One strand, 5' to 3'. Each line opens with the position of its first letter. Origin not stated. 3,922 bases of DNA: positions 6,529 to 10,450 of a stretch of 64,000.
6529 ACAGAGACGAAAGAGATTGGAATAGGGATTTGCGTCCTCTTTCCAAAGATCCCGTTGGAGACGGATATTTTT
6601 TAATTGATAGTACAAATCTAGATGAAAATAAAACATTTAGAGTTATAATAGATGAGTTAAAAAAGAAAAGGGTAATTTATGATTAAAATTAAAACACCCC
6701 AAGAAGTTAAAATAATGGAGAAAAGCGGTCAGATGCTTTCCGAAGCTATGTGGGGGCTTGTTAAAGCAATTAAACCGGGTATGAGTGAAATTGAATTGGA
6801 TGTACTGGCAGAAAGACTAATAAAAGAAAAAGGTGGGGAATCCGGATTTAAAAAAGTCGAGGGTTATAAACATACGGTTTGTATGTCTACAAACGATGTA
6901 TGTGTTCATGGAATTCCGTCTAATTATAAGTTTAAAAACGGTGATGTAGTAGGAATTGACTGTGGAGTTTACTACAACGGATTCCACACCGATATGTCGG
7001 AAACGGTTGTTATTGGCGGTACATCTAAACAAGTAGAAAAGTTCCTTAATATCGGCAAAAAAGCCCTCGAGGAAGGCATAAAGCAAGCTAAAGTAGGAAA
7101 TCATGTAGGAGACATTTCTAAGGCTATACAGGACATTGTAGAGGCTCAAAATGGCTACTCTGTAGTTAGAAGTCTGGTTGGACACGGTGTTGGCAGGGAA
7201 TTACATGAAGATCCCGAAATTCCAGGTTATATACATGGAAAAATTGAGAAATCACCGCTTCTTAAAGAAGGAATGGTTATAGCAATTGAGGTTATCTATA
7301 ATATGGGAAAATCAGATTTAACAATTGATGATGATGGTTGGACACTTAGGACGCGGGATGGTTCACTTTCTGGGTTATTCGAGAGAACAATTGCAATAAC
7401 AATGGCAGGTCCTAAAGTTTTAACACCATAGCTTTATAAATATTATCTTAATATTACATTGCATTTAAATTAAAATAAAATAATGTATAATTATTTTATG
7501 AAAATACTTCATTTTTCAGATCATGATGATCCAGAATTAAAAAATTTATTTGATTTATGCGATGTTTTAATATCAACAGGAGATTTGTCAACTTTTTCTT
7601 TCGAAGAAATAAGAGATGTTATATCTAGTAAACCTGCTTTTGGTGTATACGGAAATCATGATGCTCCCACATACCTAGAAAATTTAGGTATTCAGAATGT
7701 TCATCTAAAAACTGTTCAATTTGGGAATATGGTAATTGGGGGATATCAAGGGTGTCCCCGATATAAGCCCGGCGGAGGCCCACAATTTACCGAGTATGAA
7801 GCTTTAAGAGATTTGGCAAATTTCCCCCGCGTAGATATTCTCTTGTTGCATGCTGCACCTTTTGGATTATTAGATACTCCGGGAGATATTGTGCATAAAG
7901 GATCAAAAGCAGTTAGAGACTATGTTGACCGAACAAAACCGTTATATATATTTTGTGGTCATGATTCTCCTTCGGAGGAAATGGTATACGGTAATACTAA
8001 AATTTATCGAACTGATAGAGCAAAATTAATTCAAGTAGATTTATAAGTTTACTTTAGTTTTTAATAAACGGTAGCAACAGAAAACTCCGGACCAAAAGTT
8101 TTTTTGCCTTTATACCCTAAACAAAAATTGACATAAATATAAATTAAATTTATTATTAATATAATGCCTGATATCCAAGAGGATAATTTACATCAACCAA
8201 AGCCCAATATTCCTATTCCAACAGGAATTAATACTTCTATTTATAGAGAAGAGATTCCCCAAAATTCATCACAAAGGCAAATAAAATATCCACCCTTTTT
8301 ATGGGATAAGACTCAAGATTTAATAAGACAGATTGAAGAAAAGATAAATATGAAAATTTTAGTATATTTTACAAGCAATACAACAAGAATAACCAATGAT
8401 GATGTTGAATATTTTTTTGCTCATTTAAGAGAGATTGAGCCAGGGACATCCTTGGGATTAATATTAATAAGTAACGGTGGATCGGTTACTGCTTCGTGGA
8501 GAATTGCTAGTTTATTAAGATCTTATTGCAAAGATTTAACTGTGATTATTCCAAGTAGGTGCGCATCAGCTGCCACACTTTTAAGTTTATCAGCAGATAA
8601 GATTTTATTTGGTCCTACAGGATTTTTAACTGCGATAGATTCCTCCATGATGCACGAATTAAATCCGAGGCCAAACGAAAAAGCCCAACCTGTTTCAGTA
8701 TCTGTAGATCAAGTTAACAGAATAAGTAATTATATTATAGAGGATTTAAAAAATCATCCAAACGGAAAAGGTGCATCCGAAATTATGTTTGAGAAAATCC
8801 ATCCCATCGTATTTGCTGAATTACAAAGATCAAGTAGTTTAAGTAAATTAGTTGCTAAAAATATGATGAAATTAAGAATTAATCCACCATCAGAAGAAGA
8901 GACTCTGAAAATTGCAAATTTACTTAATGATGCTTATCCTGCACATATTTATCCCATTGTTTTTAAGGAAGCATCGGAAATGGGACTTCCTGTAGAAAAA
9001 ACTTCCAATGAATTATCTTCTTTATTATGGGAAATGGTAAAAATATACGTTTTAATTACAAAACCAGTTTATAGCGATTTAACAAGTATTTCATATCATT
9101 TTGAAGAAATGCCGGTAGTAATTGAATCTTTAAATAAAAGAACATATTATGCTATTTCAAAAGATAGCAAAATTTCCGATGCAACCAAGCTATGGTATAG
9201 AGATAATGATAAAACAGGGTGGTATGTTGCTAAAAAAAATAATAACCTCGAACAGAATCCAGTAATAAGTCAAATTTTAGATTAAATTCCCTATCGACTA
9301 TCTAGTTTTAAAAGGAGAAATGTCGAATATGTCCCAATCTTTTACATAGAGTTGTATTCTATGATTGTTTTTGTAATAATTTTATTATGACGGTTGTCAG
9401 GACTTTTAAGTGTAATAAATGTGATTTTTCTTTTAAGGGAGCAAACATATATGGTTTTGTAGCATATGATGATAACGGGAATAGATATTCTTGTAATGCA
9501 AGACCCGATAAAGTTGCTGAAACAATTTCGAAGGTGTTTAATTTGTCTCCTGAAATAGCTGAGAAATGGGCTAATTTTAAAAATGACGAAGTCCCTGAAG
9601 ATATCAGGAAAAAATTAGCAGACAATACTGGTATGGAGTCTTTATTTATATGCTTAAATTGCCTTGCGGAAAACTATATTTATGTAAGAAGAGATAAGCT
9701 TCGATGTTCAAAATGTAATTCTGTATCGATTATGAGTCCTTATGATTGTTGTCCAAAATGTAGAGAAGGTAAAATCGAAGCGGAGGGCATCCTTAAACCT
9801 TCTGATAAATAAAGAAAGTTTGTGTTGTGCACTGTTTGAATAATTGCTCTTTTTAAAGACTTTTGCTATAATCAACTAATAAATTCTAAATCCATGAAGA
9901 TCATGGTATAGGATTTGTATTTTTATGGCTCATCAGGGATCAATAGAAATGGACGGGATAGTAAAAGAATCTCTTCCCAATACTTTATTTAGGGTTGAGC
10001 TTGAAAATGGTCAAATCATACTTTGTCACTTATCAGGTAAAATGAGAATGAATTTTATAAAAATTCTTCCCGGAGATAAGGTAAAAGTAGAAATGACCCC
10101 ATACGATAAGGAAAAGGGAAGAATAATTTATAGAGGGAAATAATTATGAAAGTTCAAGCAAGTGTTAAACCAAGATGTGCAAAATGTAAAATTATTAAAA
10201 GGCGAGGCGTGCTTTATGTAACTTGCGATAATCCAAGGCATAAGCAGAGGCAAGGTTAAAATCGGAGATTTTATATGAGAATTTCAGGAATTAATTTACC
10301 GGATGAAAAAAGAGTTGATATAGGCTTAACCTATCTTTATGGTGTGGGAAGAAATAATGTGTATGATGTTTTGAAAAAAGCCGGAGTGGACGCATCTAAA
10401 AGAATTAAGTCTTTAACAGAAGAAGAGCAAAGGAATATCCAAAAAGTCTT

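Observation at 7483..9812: Three-gene accessory module inserted inside the ribosomal superoperon, between map and infA, with its own promoter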

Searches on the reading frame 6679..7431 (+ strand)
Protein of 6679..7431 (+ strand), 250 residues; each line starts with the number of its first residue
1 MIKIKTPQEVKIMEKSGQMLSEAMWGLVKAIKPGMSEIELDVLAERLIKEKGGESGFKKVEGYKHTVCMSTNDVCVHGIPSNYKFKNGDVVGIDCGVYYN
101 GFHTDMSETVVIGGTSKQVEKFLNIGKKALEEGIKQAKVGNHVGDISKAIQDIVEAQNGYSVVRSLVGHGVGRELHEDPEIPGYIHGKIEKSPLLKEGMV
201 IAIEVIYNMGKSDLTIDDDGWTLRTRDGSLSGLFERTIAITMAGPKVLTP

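Call 23: find_related_loci(query=window:6679-7431:+, collection=genome_contigs, flank=7000)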
Query window:6679-7431:+ (250 aa) in genome_contigs; peptide patterns used: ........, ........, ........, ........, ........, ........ (x = any residue, [..] = any of these).
158 stretches matched a pattern; 32 encode a relative of the query (tblastn E <= 1e-3); 32 distinct loci.
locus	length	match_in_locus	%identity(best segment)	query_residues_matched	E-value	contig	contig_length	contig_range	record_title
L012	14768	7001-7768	72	1-250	2e-124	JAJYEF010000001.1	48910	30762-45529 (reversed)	MAG: bacterium isolate DBS1-1.bin22 NODE_1029_length_48910_cov_4.040998, whole genome shotgun sequence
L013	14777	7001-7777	69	1-250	2e-121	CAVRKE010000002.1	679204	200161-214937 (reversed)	MAG: Candidatus Levybacteria bacterium isolate MFD01476.bin.1.95 genome assembly, contig: contig_6007, whole genome shot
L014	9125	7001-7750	68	1-250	6e-116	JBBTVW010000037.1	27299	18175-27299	MAG: Patescibacteria group bacterium isolate H43-bin095_1 H43_bin095_1_000000000037, whole genome shotgun sequence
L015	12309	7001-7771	66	1-249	3e-110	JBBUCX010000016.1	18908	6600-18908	MAG: Patescibacteria group bacterium isolate H51-bin115_1 H51_bin115_1_000000000016, whole genome shotgun sequence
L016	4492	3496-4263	67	1-249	7e-110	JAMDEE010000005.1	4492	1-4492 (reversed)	MAG: Patescibacteria group bacterium isolate FK_Sedi_B_Bin.111 NODE_85305_length_4492_cov_6.24215, whole genome shotgun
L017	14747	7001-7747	63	1-249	6e-108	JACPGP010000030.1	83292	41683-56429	MAG: Candidatus Levyibacteriota bacterium isolate NC_groundwater_391_Ag_B-0.1um_40_33 GD18-4_B1_scaffold_1696174, whole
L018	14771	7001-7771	62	2-250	1e-106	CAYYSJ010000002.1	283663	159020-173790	MAG TPA_asm: uncultured Gammaproteobacteria bacterium isolate SRP272529_co1_214 genome assembly, contig: NODE_12_length_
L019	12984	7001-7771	64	1-249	2e-105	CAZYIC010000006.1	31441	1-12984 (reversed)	MAG TPA_asm: uncultured Gammaproteobacteria bacterium isolate binchicken_co38_456 genome assembly, contig: NODE_2956_len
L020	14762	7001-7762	62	2-250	7e-105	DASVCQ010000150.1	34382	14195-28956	MAG TPA_asm: Patescibacteria group bacterium isolate SMAG_U2010 k141_183819, whole genome shotgun sequence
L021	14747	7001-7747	64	1-249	7e-105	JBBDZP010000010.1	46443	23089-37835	MAG: Candidatus Levyibacteriota bacterium isolate LejiaD_39_46 Lejia_D_1342_length_46443_cov_30, whole genome shotgun se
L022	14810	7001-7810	60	1-249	7e-104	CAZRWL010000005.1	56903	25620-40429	MAG TPA_asm: uncultured Gammaproteobacteria bacterium isolate SRP269290_co1_1073 genome assembly, contig: NODE_541_lengt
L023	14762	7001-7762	64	1-249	1e-102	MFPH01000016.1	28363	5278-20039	MAG: Candidatus Levybacteria bacterium RIFCSPLOWO2_12_FULL_37_14 rifcsplowo2_12_scaffold_1524, whole genome shotgun sequ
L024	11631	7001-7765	59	1-249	7e-102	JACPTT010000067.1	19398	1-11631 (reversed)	MAG: Candidatus Levyibacteriota bacterium isolate NC_groundwater_739_Ag_S-0.65um_41_9 S37_SO-6_scaffold_492960, whole ge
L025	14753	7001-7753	64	1-249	1e-113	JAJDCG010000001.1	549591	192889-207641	MAG: Candidatus Levyibacteriota bacterium isolate OFTM197 OFTM197_0, whole genome shotgun sequence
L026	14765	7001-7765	60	1-249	3e-101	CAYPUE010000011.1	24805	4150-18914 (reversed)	MAG TPA_asm: uncultured Gammaproteobacteria bacterium isolate SRP269290_co2_354 genome assembly, contig: NODE_1898_lengt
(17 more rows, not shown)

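Call 54: find_related_loci(query=window:6679-7431:+, collection=metagenome_contigs, flank=6000)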
Query window:6679-7431:+ (250 aa) in metagenome_contigs; peptide patterns used: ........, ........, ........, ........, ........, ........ (x = any residue, [..] = any of these).
292 stretches matched a pattern; 89 encode a relative of the query (tblastn E <= 1e-3); the best 80 are kept; 79 distinct loci.
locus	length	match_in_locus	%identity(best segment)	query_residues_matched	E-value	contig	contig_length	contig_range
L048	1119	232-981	70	1-249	2e-132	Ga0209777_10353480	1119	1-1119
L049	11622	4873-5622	68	1-250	9e-116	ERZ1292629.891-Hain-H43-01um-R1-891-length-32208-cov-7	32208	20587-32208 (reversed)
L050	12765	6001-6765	65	1-249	1e-113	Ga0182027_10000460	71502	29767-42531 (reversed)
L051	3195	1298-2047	67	1-250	2e-116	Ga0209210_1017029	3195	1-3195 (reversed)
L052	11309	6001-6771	66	1-249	5e-110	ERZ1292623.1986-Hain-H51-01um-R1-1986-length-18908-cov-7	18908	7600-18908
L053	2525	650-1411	67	1-249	2e-114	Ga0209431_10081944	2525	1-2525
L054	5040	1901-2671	62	1-249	2e-108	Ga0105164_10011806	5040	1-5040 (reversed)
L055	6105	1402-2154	65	1-249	2e-106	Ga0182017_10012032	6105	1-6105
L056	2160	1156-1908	63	1-249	7e-112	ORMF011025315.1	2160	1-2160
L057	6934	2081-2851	62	1-249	2e-106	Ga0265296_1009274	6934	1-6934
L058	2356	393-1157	64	1-249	4e-110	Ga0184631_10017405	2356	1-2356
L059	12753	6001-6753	65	1-249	3e-105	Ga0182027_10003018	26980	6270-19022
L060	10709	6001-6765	62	1-250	5e-105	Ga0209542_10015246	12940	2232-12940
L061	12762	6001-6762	64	1-249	6e-104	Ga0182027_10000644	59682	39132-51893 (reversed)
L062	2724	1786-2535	64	1-249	4e-107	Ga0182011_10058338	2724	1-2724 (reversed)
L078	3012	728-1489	64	1-249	8e-104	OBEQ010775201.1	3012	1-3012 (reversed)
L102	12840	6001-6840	52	13-249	8e-89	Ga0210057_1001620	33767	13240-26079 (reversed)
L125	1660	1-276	72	159-249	7e-39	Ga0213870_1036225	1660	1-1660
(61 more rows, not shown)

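Call 59: search_protein_families(library=pfam, proteins=[L102:6912-8210:-, L051:2079-2549:+, L125:309-1010:+, L078:1564-2178:+, L078:2261-2659:+, L078:2680-3012:+, L020:7813-8439:+], max_evalue=0.01)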
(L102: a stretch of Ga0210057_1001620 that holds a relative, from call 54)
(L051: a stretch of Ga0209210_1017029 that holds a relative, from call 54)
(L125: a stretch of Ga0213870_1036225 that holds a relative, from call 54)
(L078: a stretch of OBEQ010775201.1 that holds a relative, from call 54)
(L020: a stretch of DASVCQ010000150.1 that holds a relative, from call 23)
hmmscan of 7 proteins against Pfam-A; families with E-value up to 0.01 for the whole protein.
L102:6912-8210:- (432 aa): 0 families

L051:2079-2549:+ (156 aa): 2 families
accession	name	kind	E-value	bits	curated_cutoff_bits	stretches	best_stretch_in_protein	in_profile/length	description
PF00293.34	NUDIX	-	1.3e-15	58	21.1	1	17-143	10-130/134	NUDIX domain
PF14815.12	NUDIX_4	-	0.0022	18.2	35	0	35-134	29-100/113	NUDIX domain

L125:309-1010:+ (233 aa): 1 family
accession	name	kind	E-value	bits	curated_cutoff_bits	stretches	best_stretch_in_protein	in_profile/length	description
PF15472.11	DUF4638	-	0.0051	17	27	1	124-188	118-183/262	Domain of unknown function (DUF4638)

L078:1564-2178:+ (204 aa): 0 families

L078:2261-2659:+ (132 aa): 0 families

L078:2680-3012:+ (111 aa): 0 families

L020:7813-8439:+ (208 aa): 0 families

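Call 60: search_protein_families(library=ncbifam, proteins=[L102:6912-8210:-, L125:309-1010:+, L020:7813-8439:+], max_evalue=0.01)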
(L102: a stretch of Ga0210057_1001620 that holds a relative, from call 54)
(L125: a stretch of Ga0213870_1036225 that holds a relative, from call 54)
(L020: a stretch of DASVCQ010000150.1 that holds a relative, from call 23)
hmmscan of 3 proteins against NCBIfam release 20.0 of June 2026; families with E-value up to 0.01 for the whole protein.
L102:6912-8210:- (432 aa): 3 families
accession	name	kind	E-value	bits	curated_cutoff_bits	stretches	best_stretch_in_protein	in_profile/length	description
NF033594.2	transpos_ISNCY_2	equivalog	3.8e-115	385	250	1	22-392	1-364/368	ISNCY family transposase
NF033577.2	transpos_IS481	equivalog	2.2e-20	73.4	224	1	27-280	9-246/284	IS481 family transposase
NF033546.1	transpos_IS21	equivalog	0.0031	17.1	160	1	37-307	14-269/294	IS21 family transposase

L125:309-1010:+ (233 aa): 0 families

L020:7813-8439:+ (208 aa): 0 families

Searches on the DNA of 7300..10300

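Call 72: search_rna_families(source=window, start=7300, end=10300, threshold=evalue, max_evalue=1)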
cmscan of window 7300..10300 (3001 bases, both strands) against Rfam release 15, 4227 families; matches with E-value up to 1: 0.
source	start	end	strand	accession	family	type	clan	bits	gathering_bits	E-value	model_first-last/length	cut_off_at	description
